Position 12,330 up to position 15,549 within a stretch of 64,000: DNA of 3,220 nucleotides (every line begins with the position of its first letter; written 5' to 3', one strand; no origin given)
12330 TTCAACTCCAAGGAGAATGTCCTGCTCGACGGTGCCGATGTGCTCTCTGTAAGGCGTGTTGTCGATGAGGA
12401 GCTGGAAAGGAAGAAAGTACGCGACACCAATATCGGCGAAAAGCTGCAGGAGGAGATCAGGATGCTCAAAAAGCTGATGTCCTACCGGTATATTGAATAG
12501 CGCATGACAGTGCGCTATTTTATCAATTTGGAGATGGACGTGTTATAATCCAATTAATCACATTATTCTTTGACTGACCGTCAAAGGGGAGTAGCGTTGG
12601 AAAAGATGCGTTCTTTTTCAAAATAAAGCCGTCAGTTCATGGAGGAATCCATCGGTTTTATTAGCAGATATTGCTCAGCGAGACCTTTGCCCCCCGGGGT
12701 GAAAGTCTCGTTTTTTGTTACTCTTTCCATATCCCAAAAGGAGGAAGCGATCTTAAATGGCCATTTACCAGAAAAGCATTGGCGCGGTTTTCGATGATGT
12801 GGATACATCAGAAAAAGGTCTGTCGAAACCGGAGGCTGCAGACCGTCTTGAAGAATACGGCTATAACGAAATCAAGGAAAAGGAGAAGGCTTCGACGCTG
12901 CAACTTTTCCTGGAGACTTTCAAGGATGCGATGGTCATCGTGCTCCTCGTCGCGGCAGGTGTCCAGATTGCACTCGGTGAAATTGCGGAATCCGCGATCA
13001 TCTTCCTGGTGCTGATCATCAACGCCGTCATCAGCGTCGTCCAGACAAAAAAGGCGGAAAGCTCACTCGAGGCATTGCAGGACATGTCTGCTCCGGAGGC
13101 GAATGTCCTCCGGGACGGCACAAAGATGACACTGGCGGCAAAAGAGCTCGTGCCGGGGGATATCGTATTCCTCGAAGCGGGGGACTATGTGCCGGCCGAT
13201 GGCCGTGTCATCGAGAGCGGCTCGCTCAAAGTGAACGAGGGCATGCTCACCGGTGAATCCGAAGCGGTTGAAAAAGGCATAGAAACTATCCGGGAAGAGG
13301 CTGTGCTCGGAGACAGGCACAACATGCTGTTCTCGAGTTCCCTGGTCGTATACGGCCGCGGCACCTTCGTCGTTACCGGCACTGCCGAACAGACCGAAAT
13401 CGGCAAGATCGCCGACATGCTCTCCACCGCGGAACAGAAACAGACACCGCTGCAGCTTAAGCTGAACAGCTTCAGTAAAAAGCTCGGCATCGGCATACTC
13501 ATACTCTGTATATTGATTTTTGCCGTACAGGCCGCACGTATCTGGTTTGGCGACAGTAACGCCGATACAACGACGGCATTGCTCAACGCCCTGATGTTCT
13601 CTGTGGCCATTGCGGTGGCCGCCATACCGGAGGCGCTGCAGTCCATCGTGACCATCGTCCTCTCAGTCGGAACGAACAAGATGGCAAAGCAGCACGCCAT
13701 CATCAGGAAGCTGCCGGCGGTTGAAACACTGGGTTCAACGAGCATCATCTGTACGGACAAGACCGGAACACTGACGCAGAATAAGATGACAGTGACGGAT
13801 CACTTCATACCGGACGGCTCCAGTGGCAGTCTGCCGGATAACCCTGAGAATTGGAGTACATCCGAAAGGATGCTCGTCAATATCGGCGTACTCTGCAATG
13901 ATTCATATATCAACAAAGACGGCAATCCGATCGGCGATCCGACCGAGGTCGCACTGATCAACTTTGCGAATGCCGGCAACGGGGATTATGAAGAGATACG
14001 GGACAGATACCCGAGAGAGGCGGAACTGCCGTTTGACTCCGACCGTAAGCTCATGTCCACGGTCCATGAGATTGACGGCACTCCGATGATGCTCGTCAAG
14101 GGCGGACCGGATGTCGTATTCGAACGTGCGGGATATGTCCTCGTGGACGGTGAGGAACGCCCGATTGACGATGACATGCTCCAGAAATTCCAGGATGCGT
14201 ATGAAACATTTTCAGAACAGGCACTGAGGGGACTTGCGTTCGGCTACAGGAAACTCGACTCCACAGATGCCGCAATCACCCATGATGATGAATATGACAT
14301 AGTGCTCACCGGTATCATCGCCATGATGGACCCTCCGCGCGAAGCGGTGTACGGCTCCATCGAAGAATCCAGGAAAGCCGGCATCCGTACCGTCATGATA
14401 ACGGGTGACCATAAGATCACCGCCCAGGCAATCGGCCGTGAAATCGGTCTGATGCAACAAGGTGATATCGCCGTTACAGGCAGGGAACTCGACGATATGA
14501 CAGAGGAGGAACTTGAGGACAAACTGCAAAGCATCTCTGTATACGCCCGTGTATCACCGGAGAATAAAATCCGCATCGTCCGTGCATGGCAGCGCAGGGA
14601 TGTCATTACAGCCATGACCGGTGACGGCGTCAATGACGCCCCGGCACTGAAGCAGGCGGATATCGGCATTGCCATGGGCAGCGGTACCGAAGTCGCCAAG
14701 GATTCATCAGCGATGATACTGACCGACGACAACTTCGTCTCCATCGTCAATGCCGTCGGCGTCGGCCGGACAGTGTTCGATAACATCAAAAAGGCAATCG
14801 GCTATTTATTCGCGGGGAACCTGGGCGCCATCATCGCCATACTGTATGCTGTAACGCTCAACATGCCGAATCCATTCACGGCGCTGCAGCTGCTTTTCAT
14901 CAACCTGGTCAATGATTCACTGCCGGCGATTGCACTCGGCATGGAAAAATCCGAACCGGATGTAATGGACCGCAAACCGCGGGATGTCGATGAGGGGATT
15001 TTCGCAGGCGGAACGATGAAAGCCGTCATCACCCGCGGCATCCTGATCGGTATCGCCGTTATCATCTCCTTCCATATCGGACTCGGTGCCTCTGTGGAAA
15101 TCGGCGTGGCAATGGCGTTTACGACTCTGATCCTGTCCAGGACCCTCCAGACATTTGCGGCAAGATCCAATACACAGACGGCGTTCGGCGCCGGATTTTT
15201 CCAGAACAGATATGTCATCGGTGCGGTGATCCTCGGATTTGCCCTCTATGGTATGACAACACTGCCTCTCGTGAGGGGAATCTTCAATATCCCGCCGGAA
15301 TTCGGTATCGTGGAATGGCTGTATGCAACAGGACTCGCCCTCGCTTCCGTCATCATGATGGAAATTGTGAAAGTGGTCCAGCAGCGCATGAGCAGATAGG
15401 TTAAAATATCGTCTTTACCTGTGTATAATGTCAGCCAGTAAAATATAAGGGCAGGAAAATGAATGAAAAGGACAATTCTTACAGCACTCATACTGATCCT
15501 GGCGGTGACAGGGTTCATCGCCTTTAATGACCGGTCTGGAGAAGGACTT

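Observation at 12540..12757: Candidate Mn2+ (yybP-ykoY) riboswitch with an attenuator upstream of a P-type cation ATPase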

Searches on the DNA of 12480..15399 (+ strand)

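Call 4: search_rna_families(source=window, start=12480, end=12800, threshold=evalue, max_evalue=10, show_alignments=6)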
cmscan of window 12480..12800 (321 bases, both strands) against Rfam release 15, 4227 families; matches with E-value up to 10: 4.
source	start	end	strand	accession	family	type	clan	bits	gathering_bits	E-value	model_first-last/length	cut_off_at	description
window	12574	12732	+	RF00080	Manganese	Cis-reg; riboswitch;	-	40.7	45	7.3e-10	1-177/177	no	Manganese Mn2+ riboswitch aptamer (yybP-ykoY)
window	12522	12582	-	RF02297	TtnuCD21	Gene; snRNA; snoRNA; CD-box;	-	17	70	6.8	1-65/65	no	Tetrahymena snoRNA TtnuCD21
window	12636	12721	-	RF00176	Tombus_3_IV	Cis-reg;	-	13.1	33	2.5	1-92/92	no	Tombusvirus 3' UTR region IV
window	12677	12705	+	RF01323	CRISPR-DR10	Gene; CRISPR;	-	12.7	39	6.3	1-37/37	no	CRISPR RNA direct repeat element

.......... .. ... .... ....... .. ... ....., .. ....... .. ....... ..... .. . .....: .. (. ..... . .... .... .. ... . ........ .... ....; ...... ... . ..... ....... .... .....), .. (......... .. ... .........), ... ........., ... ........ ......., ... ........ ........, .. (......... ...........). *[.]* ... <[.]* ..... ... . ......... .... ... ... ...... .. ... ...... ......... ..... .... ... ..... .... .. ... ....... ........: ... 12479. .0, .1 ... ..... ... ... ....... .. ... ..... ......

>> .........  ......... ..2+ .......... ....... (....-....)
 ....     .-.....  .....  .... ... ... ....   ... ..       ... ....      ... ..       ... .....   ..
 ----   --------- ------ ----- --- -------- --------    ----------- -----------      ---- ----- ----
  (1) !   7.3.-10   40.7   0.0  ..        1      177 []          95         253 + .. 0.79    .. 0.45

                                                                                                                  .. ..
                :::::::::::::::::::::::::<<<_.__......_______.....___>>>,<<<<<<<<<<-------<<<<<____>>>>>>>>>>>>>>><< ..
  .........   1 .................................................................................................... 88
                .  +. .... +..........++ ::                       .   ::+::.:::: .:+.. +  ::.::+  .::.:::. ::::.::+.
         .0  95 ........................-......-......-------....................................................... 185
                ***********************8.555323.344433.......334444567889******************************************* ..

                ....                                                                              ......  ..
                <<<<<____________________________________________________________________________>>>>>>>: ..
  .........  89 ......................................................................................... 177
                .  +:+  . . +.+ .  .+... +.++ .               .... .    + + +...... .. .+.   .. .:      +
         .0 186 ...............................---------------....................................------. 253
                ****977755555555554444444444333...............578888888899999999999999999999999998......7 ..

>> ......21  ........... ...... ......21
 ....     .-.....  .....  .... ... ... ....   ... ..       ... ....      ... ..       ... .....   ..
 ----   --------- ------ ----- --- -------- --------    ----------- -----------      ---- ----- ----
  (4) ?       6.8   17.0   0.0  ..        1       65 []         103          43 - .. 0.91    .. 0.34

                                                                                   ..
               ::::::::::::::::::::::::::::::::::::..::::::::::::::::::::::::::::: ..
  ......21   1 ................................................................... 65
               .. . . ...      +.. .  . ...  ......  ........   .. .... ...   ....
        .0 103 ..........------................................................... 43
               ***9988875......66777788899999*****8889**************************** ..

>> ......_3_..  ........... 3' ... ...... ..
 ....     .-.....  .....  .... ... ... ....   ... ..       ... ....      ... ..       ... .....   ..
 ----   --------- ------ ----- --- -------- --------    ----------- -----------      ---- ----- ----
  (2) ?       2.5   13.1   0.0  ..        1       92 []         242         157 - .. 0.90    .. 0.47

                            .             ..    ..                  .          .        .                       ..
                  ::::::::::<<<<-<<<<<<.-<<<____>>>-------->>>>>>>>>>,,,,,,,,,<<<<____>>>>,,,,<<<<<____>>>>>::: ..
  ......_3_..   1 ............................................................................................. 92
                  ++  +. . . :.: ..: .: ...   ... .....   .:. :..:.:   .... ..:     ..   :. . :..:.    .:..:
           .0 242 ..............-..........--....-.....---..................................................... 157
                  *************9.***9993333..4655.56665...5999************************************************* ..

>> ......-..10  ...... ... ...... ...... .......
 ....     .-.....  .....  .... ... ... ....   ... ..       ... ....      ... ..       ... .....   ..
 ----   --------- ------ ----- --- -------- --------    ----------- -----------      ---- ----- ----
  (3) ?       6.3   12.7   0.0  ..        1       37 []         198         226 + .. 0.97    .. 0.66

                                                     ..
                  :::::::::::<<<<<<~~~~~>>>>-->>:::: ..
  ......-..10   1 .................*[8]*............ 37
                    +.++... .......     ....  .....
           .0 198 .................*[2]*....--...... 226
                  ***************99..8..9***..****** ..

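Call 11: search_rna_families(sources=[L001, L002, L003, L004, L005, L006, L007, L008, L009, L010, L011, L012, L013, L014, L015, L016, L017, L018, L019, L020], threshold=gathering, show_alignments=3)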
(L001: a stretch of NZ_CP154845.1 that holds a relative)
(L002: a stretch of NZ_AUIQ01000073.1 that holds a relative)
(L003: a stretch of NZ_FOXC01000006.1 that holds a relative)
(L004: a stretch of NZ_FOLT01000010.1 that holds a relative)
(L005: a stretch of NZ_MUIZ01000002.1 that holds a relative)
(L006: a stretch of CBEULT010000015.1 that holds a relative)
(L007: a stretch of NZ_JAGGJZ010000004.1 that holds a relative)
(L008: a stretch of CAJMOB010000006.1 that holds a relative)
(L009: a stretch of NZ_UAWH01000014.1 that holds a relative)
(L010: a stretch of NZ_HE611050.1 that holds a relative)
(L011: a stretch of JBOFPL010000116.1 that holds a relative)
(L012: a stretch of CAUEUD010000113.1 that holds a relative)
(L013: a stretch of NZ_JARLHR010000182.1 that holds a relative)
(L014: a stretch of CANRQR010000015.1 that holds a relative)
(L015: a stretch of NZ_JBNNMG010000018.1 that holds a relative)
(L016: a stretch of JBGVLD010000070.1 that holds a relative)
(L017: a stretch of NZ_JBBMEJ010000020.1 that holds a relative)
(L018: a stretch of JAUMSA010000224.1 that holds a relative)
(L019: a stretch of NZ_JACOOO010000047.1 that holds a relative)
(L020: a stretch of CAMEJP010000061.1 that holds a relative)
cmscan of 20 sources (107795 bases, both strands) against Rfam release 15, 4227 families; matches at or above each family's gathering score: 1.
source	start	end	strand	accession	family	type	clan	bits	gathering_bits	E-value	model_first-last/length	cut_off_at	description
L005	1215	1315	+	RF00080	Manganese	Cis-reg; riboswitch;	-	46.1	45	6.1e-09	1-177/177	no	Manganese Mn2+ riboswitch aptamer (yybP-ykoY)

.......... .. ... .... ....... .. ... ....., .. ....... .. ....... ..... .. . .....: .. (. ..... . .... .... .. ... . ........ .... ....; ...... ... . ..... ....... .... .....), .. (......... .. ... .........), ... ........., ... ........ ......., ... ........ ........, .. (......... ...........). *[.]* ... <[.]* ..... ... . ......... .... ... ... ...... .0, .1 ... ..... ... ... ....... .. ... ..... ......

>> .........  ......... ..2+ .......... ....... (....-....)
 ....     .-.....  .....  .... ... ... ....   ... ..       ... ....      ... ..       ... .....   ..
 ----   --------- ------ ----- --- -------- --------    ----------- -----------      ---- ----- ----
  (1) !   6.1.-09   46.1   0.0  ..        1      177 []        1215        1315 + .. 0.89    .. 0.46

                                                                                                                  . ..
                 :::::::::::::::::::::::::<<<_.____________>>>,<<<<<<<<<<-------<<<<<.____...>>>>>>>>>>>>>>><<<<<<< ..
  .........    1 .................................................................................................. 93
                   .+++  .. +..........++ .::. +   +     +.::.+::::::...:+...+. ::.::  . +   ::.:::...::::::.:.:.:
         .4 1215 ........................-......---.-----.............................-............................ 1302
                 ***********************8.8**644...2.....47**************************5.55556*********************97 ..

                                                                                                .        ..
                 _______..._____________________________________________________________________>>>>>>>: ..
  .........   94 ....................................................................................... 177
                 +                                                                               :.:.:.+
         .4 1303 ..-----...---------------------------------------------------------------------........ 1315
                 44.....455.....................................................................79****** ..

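Call 22: build_rna_model(alignment_id=A2, structure=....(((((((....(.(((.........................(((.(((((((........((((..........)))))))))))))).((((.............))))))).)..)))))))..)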
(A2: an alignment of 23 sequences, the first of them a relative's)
Model R1 built from alignment A2 (23 sequences, 130 columns); structure: as given.
model positions 100; base pairs 29; branch points 1; effective number of sequences 4.02; information 0.59 bits per position. Calibrated on 0.2 Mb of random sequence (short: E-values are rough).
structure used (alignment columns):
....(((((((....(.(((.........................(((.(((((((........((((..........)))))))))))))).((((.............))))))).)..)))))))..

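Call 23: search_with_rna_model(model_id=R1, source=window, max_evalue=10, show_alignments=2)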
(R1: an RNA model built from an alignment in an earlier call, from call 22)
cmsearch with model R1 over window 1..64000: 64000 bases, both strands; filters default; matches with E-value up to 10: 3.
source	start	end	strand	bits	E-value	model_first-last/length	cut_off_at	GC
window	12577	12692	+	44.1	4.2e-09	1-100/100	no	0.45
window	46167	46205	+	12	0.9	1-100/100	no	0.31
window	4570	4609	+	9.2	4.9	27-66/100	no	0.47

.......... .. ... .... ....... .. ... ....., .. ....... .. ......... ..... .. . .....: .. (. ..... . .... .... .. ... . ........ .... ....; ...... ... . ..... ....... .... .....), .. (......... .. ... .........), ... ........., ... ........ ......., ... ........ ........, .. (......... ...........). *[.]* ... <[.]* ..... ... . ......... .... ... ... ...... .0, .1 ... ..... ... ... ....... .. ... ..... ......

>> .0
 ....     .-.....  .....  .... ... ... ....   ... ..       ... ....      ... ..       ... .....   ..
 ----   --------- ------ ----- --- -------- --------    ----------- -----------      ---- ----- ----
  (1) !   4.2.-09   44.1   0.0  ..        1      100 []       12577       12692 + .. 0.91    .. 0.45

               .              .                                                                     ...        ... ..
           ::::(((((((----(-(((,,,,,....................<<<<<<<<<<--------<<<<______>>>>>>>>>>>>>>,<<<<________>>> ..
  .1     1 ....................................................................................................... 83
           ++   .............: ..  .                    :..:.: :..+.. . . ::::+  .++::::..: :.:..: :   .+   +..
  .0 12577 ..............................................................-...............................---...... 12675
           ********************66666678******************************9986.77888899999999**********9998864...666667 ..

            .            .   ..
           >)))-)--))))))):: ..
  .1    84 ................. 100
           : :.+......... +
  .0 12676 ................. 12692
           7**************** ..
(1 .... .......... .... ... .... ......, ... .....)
